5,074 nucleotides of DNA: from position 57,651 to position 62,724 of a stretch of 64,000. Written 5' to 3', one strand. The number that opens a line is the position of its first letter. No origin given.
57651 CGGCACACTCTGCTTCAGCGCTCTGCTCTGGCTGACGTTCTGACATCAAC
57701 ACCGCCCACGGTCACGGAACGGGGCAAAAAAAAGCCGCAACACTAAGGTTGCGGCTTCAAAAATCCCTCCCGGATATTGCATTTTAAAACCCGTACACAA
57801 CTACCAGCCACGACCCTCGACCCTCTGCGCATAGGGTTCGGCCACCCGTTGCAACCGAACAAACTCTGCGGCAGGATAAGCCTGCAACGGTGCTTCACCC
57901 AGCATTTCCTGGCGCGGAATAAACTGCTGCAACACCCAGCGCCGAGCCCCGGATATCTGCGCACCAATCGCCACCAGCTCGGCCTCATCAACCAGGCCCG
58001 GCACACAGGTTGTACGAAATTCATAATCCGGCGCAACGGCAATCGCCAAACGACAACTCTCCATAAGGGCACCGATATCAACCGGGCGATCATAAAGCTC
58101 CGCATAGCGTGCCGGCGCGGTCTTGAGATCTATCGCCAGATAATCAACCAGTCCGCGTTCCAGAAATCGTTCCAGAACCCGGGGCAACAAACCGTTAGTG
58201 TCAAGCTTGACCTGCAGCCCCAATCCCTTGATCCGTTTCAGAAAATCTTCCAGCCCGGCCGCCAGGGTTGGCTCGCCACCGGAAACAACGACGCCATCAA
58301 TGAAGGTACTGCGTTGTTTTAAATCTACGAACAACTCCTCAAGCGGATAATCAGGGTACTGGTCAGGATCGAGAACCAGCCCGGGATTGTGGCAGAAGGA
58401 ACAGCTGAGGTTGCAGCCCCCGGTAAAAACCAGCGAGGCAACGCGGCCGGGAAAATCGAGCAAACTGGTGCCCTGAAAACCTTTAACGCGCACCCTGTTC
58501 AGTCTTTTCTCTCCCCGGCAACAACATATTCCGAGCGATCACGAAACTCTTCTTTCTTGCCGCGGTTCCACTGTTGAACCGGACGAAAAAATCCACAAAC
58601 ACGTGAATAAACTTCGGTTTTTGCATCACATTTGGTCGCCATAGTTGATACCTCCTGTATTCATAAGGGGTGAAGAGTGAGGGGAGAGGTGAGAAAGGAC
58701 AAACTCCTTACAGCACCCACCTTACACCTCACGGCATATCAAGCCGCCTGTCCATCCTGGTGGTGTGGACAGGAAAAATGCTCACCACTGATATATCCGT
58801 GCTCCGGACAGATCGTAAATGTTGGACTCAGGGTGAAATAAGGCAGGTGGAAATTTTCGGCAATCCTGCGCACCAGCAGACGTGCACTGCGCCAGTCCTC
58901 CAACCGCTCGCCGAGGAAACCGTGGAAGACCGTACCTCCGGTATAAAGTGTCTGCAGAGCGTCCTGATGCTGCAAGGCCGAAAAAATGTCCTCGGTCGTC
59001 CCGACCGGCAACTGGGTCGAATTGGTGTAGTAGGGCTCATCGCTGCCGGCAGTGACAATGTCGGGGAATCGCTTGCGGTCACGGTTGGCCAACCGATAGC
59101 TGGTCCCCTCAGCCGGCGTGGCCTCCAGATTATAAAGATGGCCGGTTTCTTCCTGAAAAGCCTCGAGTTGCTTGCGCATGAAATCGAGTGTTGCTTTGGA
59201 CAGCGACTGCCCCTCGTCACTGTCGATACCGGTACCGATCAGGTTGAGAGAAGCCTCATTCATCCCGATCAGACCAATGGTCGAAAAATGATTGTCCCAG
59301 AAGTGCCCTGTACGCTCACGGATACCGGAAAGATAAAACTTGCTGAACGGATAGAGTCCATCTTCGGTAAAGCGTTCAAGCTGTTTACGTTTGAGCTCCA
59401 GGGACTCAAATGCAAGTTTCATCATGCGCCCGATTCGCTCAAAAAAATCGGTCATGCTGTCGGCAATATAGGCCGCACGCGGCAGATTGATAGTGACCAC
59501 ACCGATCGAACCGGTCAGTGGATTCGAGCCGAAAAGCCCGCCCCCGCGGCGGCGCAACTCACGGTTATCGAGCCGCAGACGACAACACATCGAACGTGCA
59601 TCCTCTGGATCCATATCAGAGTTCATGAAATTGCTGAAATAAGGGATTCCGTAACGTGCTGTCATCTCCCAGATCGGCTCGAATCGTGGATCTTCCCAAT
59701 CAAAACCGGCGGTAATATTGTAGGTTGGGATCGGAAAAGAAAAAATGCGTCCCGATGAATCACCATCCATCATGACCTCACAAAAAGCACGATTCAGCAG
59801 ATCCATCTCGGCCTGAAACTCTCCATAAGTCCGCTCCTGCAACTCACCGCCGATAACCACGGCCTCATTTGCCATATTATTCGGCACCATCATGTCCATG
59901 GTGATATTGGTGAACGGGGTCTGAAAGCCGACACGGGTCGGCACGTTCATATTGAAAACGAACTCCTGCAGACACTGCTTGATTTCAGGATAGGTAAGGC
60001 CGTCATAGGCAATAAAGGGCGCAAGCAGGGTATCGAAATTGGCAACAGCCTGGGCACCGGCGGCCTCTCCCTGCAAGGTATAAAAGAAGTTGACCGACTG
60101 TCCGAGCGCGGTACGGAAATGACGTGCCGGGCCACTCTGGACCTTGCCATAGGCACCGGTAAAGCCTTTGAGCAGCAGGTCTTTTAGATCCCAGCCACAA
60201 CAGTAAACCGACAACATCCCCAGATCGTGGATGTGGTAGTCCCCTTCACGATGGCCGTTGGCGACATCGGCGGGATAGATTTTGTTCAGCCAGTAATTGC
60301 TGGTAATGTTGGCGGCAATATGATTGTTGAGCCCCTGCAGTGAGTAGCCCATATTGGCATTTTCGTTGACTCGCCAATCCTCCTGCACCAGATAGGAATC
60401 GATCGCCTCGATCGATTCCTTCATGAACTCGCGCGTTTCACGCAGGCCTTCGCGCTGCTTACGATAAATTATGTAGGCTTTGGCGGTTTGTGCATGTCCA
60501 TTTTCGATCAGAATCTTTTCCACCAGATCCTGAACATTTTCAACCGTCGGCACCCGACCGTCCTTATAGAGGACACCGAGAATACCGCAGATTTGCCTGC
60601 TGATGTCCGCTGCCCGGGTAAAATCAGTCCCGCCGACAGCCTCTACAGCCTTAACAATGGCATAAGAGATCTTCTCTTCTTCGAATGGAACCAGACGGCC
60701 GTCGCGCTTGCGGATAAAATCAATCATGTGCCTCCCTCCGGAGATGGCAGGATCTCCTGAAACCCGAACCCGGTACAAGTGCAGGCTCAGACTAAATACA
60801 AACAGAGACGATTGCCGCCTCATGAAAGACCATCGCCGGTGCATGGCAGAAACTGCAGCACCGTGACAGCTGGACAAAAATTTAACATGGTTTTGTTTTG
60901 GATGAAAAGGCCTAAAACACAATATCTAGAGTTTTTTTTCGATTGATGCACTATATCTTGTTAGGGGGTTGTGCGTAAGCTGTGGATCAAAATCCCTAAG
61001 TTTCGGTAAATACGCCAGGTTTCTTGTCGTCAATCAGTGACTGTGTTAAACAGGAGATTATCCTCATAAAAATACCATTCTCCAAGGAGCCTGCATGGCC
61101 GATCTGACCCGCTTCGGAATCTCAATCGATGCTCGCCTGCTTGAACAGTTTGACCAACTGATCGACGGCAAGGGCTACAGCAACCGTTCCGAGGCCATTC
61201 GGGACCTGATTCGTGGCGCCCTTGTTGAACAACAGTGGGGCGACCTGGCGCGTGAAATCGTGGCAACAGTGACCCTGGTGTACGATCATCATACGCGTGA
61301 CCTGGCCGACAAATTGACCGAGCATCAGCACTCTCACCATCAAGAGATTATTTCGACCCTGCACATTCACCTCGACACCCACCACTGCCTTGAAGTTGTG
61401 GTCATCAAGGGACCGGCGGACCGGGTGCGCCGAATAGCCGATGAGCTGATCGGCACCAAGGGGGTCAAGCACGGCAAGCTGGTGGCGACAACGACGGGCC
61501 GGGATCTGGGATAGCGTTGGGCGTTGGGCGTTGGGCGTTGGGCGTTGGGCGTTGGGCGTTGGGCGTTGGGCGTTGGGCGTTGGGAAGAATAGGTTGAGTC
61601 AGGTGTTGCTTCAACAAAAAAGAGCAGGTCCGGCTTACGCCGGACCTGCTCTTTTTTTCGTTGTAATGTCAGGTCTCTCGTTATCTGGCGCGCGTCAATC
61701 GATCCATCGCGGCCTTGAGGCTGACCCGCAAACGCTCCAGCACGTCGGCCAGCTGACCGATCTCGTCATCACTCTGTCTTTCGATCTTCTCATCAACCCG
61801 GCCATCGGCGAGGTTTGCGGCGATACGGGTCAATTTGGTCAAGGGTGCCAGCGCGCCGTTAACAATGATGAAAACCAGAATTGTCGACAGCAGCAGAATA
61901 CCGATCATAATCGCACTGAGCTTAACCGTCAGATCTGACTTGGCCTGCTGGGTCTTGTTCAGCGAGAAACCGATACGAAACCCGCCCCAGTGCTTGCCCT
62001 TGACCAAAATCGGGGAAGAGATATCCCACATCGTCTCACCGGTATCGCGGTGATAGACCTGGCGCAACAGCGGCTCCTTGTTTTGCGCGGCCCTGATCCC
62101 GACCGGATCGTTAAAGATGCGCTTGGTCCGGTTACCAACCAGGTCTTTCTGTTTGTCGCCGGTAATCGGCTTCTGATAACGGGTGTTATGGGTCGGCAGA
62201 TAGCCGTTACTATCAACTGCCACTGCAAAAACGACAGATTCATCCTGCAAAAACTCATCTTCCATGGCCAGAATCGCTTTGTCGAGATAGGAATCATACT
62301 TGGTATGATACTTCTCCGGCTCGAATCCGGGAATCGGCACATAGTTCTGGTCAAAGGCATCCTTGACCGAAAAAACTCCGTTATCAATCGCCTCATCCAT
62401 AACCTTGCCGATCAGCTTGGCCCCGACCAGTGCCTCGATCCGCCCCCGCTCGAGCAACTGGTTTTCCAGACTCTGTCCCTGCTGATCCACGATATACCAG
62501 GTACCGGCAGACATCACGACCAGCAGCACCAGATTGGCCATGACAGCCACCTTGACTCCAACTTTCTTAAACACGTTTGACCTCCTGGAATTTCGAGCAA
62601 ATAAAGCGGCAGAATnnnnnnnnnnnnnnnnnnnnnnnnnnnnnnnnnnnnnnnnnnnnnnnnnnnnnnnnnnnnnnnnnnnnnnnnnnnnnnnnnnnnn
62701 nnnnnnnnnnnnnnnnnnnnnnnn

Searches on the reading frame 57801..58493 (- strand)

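Call 20: search_protein_families(library=pfam, proteins=[window:57801-58493:-], max_evalue=0.001)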
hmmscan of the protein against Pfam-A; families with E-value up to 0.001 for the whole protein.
window:57801-58493:- (230 aa): 2 families
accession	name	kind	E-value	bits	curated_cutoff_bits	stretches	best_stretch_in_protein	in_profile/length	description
PF04055.27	Radical_SAM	-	3.6e-20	73.2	29.5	1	22-170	2-157/166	Radical SAM superfamily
PF13353.11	Fer4_12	-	4.2e-06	27.5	22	1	20-93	8-82/137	4Fe-4S single cluster domain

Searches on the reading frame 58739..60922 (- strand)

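Call 20: search_protein_families(library=pfam, proteins=[window:58739-60922:-], max_evalue=0.001)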
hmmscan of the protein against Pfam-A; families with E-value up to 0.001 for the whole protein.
window:58739-60922:- (727 aa): 2 families
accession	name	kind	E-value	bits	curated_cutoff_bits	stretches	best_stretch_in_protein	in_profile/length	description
PF13597.11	NRDD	-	4.4e-177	590.6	26.2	1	187-720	1-526/562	Anaerobic ribonucleoside-triphosphate reductase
PF03477.21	ATP-cone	-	4e-19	69.4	25.8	1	70-158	3-87/88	ATP cone domain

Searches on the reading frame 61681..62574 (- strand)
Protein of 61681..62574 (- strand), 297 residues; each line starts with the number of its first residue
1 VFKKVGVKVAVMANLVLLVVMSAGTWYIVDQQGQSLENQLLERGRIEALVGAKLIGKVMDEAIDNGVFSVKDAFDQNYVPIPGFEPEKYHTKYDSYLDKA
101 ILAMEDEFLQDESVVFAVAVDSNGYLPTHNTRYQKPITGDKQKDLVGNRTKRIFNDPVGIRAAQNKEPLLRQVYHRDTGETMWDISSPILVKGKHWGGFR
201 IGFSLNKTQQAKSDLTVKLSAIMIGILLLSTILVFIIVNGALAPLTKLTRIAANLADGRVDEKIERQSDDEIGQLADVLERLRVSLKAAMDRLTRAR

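Call 20: search_protein_families(library=pfam, proteins=[window:61681-62574:-], max_evalue=0.001)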
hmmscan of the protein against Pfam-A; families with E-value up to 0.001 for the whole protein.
window:61681-62574:- (297 aa): 1 family
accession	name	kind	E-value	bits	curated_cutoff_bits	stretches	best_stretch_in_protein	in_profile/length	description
PF00672.30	HAMP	-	7.3e-08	33.1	25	1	241-287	6-52/53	HAMP domain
